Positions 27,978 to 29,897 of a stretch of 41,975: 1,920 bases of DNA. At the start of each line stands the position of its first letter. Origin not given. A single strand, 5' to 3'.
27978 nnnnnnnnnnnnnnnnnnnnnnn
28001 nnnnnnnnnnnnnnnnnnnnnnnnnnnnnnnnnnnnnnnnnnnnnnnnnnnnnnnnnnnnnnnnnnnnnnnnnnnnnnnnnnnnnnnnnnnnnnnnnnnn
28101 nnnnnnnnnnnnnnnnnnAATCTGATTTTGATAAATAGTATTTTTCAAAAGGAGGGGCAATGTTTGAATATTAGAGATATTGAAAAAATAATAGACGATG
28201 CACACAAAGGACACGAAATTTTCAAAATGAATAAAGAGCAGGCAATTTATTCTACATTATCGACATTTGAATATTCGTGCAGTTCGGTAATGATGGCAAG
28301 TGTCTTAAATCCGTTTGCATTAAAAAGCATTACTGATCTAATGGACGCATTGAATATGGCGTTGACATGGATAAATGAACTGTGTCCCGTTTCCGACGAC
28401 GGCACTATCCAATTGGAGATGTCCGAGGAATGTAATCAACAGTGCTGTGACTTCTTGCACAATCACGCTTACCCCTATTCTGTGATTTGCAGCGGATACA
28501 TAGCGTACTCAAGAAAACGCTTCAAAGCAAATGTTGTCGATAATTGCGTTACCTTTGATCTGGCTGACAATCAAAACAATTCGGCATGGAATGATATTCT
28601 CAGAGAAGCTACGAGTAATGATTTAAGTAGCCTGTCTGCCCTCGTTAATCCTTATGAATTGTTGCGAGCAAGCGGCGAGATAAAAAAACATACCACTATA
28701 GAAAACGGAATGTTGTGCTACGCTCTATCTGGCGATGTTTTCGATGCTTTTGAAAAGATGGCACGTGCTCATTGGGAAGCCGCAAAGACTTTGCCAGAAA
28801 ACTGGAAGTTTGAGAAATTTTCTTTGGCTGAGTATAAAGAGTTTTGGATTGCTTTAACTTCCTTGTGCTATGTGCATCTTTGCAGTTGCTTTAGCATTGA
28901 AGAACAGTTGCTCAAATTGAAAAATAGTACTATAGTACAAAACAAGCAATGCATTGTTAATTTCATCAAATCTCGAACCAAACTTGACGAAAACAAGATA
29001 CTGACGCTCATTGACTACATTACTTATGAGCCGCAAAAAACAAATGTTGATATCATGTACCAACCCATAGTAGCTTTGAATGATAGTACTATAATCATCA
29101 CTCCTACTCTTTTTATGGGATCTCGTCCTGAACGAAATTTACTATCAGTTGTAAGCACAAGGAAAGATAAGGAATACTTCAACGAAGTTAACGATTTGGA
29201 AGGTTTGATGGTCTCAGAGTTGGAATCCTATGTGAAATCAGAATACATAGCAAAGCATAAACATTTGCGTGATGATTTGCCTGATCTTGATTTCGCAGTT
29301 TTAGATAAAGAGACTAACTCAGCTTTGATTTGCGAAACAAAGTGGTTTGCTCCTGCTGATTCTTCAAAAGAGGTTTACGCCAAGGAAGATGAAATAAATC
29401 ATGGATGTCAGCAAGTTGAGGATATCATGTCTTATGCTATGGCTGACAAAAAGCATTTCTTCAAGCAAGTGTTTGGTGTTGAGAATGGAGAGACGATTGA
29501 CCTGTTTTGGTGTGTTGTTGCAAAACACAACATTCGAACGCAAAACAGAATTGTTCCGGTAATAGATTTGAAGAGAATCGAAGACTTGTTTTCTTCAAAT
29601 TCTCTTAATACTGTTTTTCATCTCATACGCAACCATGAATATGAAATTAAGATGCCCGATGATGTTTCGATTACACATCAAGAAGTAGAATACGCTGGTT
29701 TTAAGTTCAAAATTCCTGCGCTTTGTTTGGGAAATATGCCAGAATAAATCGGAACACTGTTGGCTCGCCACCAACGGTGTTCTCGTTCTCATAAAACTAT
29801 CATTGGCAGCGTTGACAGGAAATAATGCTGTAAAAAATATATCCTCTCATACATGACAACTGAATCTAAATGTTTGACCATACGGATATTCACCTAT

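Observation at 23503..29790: AT-rich five-gene cargo block inside the serine-recombinase element: candidate undescribed defence-type locus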

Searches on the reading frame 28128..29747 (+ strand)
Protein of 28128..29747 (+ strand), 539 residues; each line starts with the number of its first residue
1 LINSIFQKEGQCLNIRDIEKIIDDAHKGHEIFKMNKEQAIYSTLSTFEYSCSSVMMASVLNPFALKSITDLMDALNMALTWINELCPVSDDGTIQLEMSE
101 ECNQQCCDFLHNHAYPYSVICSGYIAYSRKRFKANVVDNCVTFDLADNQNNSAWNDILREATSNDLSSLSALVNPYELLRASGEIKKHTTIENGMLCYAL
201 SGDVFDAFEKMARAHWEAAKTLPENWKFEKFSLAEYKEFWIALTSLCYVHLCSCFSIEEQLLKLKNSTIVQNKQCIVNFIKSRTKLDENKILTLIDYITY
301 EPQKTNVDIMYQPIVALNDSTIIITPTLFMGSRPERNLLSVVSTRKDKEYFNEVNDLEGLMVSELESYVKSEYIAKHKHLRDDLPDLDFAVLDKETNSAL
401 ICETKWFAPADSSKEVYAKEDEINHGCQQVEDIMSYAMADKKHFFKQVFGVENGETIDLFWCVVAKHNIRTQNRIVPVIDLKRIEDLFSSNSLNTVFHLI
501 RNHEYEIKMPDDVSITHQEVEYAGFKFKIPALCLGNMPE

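Call 5: search_protein_families(library=pfam, proteins=[window:28128-29747:+], max_evalue=0.1)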
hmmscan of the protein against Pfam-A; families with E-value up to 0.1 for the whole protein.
window:28128-29747:+ (539 aa): 3 families
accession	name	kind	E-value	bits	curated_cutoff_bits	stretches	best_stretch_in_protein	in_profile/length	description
PF17287.7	POTRA_3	-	0.0024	17.7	27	1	5-25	22-42/56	POTRA domain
PF08721.17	Tn7_Tnp_TnsA_C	-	0.0058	17.5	23.4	1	405-469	11-79/83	TnsA endonuclease C terminal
PF21653.3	pulA_all-beta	-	0.091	12.8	26.7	0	137-158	11-32/60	Pullulanase, all-beta domain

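Call 6: search_protein_families(library=padloc, proteins=[window:28128-29747:+], max_evalue=1)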
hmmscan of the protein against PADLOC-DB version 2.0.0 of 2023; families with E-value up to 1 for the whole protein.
window:28128-29747:+ (539 aa): 1 family
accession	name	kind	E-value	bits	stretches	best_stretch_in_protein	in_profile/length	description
PDLC04083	SIR2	-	0.019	11.9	1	109-230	246-363/371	-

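Call 7: search_protein_families(library=ncbifam, proteins=[window:28128-29747:+], max_evalue=0.1)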
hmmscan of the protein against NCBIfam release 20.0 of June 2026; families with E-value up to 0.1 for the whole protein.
window:28128-29747:+ (539 aa): 0 families

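Call 8: search_protein_families(library=phrogs, proteins=[window:28128-29747:+], max_evalue=0.1)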
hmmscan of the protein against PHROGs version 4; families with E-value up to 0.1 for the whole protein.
window:28128-29747:+ (539 aa): 0 families

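Call 12: find_encoding_contigs(protein=window:28128-29747:+, flank=10000, max_places=8)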
Protein window:28128-29747:+ (539 aa): no gene with exactly this product is on record in the collection.

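Call 19: find_encoding_contigs(protein=window:28164-29744:+, flank=10000, max_places=8)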
Protein seq(527 aa) (527 aa): no gene with exactly this product is on record in the collection.

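Call 21: find_homologous_proteins(query=window:28164-29744:+, max_evalue=0.001)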
Query seq(527 aa) (527 aa): 174 proteins with E <= 0.001 among 7443 candidates; the best 120 are listed.
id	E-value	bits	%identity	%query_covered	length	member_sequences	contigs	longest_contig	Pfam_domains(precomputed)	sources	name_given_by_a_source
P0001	0.0e+0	1167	97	100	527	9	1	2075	-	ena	-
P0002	0.0e+0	1107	91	100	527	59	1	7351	-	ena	-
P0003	0.0e+0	1076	88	100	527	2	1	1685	-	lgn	-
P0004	0.0e+0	1060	87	100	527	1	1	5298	-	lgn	-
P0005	0.0e+0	1052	87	99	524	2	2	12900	-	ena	-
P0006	0.0e+0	1040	85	100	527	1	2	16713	-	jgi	-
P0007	0.0e+0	1033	85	100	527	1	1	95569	-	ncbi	-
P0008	5.6e-294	994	82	99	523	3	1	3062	-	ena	-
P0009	6.4e-286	967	79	100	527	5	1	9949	-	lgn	-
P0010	3.3e-280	949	88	89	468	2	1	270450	-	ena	-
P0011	1.7e-250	851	71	100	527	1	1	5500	-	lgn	-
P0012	2.6e-250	850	69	100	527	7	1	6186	-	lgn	-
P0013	1.0e-244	831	67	100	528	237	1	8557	-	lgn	-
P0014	4.8e-244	829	67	100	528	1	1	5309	-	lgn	-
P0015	6.3e-244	829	69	100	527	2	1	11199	-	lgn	-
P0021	1.3e-236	805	64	100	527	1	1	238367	-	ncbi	-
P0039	1.9e-219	748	60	99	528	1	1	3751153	-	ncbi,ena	-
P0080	3.4e-184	632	52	100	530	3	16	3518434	-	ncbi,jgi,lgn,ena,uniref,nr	ncbi:hypothetical protein INP51_09140 [Blautia liquoris]|jgi:hypothetical protein|uniref:Uncharacter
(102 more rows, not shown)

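Call 22: find_encoding_contigs(protein=P0007, flank=10000, max_places=2)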
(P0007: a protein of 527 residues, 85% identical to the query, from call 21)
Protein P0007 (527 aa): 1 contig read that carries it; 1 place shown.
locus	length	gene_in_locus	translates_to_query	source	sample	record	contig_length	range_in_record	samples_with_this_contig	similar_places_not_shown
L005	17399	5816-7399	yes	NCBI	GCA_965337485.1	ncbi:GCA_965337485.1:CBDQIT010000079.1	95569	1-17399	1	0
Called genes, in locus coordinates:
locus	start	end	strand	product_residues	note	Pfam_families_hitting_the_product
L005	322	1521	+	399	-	PF13173:AAA_14, PF13635:DUF4143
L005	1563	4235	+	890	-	PF19789:DUF6273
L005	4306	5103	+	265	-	PF14082:SduA_C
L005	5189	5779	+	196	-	-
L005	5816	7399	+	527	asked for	-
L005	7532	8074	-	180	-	PF05067:Mn_catalase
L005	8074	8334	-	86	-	PF12652:CotJB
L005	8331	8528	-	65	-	PF11007:CotJA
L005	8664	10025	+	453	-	PF01488:Shikimate_DH (faint), PF02254:TrkA_N, PF03435:Sacchrp_dh_NADP (faint), PF03807:F420_oxidored (faint), PF13241:NAD_binding_7 (faint), PF02080:TrkA_C, PF02254:TrkA_N, PF02080:TrkA_C, +1 more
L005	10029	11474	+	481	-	PF02386:TrkH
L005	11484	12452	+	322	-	PF01479:S4 (faint), PF00849:PseudoU_synth_2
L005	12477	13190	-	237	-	PF00208:ELFV_dehydrog (faint), PF00899:ThiF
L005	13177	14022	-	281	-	PF08543:Phos_pyr_kin, PF00294:PfkB (faint)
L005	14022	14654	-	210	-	PF00730:HhH-GPD, PF00633:HHH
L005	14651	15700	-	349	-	PF13303:PTS_EIIC_2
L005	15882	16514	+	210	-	PF00300:His_Phos_1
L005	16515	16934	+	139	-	PF03652:RuvX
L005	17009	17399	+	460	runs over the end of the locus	PF00285:Citrate_synt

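Call 23: find_encoding_contigs(protein=P0039, flank=10000, max_places=2)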
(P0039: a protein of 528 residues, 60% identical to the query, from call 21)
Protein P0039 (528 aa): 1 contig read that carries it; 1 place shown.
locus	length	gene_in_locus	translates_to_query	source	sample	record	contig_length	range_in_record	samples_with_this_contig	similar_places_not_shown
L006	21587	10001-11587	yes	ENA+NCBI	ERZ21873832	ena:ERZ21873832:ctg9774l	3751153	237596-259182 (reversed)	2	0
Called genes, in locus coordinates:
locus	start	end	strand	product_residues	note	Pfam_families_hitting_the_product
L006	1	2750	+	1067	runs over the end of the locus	PF04851:ResIII, PF00270:DEAD (weak), PF19778:RE_endonuc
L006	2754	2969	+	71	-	PF02229:PC4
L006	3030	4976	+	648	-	PF02518:HATPase_c (faint), PF13589:HATPase_c_3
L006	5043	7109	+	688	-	PF02463:SMC_N (faint), PF11398:DUF2813, PF13175:AAA_15, PF13304:AAA_21 (weak), PF20469:OLD-like_TOPRIM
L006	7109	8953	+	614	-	PF00580:UvrD-helicase, PF13245:AAA_19, PF13361:UvrD_C, PF13538:UvrD_C_2 (weak)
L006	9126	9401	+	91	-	-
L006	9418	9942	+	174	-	-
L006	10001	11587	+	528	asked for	-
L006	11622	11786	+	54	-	-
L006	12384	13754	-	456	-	PF03432:Relaxase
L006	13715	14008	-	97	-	PF21983:NikA-like, PF05713:MobC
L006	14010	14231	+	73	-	-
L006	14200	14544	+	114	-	-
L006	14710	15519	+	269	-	PF08220:HTH_DeoR (weak), PF08279:HTH_11, PF19187:HTH_PafC (weak), PF13280:WYL (faint)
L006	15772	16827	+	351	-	PF10463:Peptidase_U49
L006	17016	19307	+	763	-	PF13361:UvrD_C (faint), PF00270:DEAD (faint), PF00580:UvrD-helicase, PF02562:PhoH (faint), PF13245:AAA_19, PF01443:Viral_helicase1 (faint), PF13538:UvrD_C_2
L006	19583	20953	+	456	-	PF01547:SBP_bac_1, PF13416:SBP_bac_8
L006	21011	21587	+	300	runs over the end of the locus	PF00528:BPD_transp_1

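Call 24: find_encoding_contigs(protein=P0080, flank=10000, max_places=3)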
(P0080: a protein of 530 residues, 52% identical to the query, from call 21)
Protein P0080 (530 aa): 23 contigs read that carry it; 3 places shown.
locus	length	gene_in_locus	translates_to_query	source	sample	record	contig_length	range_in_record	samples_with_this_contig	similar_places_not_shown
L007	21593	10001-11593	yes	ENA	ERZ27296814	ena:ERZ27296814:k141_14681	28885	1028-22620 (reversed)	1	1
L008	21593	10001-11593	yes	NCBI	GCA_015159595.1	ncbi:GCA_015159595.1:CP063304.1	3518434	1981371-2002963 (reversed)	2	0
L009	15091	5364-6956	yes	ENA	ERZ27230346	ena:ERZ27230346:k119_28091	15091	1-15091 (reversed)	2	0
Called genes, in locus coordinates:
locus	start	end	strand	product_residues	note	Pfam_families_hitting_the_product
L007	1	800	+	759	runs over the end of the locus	PF02867:Ribonuc_red_lgC, PF12637:TSCPD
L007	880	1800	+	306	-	PF02729:OTCace_N, PF00185:OTCace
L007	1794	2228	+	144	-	PF01948:PyrI, PF02748:PyrI_C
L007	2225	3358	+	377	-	PF01817:CM_2, PF00800:PDT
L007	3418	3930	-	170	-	PF06541:ABC_trans_CmpB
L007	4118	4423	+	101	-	PF02583:Trns_repr_metal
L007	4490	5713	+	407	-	PF05343:Peptidase_M42 (faint), PF01546:Peptidase_M20, PF07687:M20_dimer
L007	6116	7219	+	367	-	PF00753:Lactamase_B, PF23023:Anti-Pycsar_Apyc1 (weak), PF12706:Lactamase_B_2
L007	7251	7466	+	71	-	PF11213:DUF3006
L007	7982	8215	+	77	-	-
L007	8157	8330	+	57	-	-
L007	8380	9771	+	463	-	PF09445:Methyltransf_15 (faint), PF05958:tRNA_U5-meth_tr, PF05175:MTS, PF13847:Methyltransf_31, PF13649:Methyltransf_25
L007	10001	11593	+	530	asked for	-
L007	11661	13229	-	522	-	PF00239:Resolvase, PF07508:Recombinase, PF13408:Zn_ribbon_recom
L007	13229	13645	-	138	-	-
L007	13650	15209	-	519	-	PF00239:Resolvase, PF07508:Recombinase, PF13408:Zn_ribbon_recom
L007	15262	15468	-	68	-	PF20612:SHOCT_2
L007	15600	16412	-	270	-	PF05257:CHAP, PF08230:CW_7, PF01476:LysM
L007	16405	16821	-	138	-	PF05105:Phage_holin_4_1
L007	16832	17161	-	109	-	PF05521:Phage_HCP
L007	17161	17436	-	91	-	PF05135:Phage_connect_1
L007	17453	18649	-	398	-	PF05065:Phage_capsid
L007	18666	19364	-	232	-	PF00574:CLP_protease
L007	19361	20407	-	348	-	PF04860:Phage_portal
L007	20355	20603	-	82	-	-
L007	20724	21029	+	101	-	PF04221:RelB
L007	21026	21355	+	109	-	PF05016:ParE_toxin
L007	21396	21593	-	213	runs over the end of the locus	PF20441:TerL_nuclease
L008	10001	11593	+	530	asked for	-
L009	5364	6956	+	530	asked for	-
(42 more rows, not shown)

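Call 28: search_solved_structures(query=A1, max_evalue=10, show_alignments=2)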
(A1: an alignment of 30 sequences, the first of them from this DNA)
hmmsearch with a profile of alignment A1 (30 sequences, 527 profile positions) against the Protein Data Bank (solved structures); distinct sequences matched with E-value up to 10: 2.
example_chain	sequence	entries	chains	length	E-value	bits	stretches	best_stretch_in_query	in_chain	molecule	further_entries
6zfe_A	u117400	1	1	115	0.071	15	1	115-160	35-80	Protein S100-A9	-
6zdy_A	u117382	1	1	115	0.081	14.8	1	115-159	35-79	Protein S100-A9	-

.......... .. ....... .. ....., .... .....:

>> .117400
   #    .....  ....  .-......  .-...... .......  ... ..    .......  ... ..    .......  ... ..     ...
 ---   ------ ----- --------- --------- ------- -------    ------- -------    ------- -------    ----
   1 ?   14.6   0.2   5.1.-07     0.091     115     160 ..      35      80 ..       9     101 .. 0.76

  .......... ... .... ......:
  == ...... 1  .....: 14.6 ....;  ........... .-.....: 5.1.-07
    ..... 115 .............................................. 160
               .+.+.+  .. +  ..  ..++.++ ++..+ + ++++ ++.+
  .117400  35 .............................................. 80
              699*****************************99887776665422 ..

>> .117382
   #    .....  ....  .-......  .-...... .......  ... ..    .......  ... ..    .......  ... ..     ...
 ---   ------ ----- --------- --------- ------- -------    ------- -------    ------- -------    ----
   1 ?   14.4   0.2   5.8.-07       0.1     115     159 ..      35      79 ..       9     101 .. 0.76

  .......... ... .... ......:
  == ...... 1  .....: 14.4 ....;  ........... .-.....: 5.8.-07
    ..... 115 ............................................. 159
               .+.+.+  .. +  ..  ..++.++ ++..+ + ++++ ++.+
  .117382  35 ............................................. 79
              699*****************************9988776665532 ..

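Call 29: find_related_loci(query=A1, collection=genome_contigs, flank=10000)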
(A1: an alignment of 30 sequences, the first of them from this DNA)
Query A1 (527 aa) in genome_contigs; peptide patterns used: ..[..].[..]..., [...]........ (x = any residue, [..] = any of these).
29 stretches matched a pattern; 19 encode a relative of the query (tblastn E <= 1e-3); 19 distinct loci.
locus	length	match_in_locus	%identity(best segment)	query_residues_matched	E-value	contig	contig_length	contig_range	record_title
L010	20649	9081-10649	87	1-523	0e+0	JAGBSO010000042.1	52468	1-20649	MAG: Clostridia bacterium isolate RGIG9408 Yak_Cecum-1__c803048, whole genome shotgun sequence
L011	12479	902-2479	61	1-527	0e+0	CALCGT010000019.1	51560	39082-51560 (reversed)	MAG TPA_asm: uncultured Clostridia bacterium isolate SRR6425755_bin.20_CONCOCT_v1.1_MAG genome assembly, contig: ERZ1767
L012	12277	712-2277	61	1-523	0e+0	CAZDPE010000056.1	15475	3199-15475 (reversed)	MAG TPA_asm: uncultured Lachnospiraceae bacterium isolate SRP222994_co1_240 genome assembly, contig: NODE_8010_length_15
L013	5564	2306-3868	61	1-523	0e+0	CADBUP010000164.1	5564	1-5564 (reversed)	MAG: uncultured Ruminococcus sp. isolate RUG14314 genome assembly, contig: RUG14314_asm_164, whole genome shotgun sequen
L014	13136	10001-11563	59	1-522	0e+0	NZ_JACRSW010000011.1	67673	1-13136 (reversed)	Jutongia hominis strain BX3 BX3_ctg039, whole genome shotgun sequence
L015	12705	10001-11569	57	1-523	0e+0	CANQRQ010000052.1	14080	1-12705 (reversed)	MAG: uncultured Oscillospiraceae bacterium isolate Lapin-022__bin48 genome assembly, contig: Lapin-022__NODE_4275_length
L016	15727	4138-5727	53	1-527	0e+0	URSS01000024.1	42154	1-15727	uncultured Lachnobacterium sp. isolate UMGS1310 genome assembly, contig: NODE_203_length_42154_cov_8.640538, whole genom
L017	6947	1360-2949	52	1-527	0e+0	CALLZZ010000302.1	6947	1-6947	MAG TPA_asm: uncultured Clostridia bacterium isolate SRR1561995_bin.103_CONCOCT_v1.1_MAG genome assembly, contig: ERZ724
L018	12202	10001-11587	52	1-526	0e+0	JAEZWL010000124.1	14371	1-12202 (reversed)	MAG: Bacillota bacterium isolate OH_PFB_158 k127_1390386, whole genome shotgun sequence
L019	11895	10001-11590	52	1-527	0e+0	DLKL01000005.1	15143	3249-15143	MAG TPA_asm: Lachnospiraceae bacterium UBA7589 UBA7589_contig_5492, whole genome shotgun sequence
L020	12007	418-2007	52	1-527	0e+0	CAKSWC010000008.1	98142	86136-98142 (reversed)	MAG: uncultured Eubacteriales bacterium isolate REFINED_METABAT215_TOP10_CONTIGS_1500_ASSEMBLY_K77_MERGED__Hadza_PheChl_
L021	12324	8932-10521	51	1-527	0e+0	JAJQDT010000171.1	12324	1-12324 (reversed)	MAG: Lachnospiraceae bacterium isolate MI.11_2 NODE_562_length_12324_cov_39.806097, whole genome shotgun sequence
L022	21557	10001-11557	51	1-520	0e+0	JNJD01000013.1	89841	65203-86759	Lachnospiraceae bacterium AC2028 T317DRAFT_scaffold00008.8_C, whole genome shotgun sequence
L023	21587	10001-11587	51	1-526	0e+0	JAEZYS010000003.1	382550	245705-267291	MAG: Bacillota bacterium isolate OH_PFB_246 k127_961953, whole genome shotgun sequence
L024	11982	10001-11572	46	2-524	9e-155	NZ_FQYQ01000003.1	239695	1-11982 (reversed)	Pseudobutyrivibrio xylanivorans DSM 14809, whole genome shotgun sequence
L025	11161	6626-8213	53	1-526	5e-168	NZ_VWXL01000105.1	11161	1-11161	Caproicibacter fermentans strain EA1 CAFE_105, whole genome shotgun sequence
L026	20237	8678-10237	38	3-520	9e-116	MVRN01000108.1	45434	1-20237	MAG: Pelotomaculum sp. PtaU1.Bin035 A4E55_contig000108, whole genome shotgun sequence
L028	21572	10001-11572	30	3-521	2e-74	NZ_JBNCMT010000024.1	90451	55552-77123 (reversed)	Brevibacillus sp. SYSU BS000544 NODE_24_length_90451_cov_78.553303, whole genome shotgun sequence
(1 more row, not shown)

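Call 38: predict_structure(alignment_id=A1)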
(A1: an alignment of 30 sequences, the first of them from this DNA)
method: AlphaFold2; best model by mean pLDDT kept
length: 527 residues; sequences in the alignment: 30
mean_pLDDT: 86.7   pTM: 0.83
mean pLDDT of the five models: 86.7, 84.7, 82.5, 82.4, 82.2
residues with pLDDT >= 90: 279; 70-90: 200; 50-70: 43; < 50: 5
segments of 3 or more residues with pLDDT < 50: 151-154
pLDDT, mean of each block of 10 residues (from residue 1): 91 93 95 94 80 83 93 86 92 96 91 85 95 81 67 50 64 85 85 86 86 88 96 93 90 95 96 96 92 76 91 89 85 85 88 92 92 93 94 76 68 87 94 94 92 75 83 93 93 84 90 92 59
secondary structure, 60 per line:
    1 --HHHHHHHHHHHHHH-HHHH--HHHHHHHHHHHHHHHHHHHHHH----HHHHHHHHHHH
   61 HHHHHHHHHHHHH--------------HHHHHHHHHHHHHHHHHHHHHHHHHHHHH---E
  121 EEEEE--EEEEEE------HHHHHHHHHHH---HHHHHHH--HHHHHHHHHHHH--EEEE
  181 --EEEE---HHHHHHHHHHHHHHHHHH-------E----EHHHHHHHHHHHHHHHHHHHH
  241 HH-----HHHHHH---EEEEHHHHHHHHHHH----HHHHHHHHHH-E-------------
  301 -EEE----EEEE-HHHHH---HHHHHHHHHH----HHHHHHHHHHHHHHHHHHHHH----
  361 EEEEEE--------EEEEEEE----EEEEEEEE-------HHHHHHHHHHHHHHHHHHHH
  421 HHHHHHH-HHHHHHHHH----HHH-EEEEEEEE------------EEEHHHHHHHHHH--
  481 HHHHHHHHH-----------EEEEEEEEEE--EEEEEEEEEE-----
elements in order: H3-16 H18-21 H24-45 H50-73 H88-116 E120-125 E128-133 H140-150 H154-160 H163-174 E177-180 E183-186 H190-207 H221-242 H248-253 E257-260 H261-271 H276-285 E302-304 E309-312 H314-318 H322-331 H336-356 E361-366 E375-381 E386-393 H401-427 H429-437 E446-453 E466-468 H469-478 H481-489 E501-510 E513-522
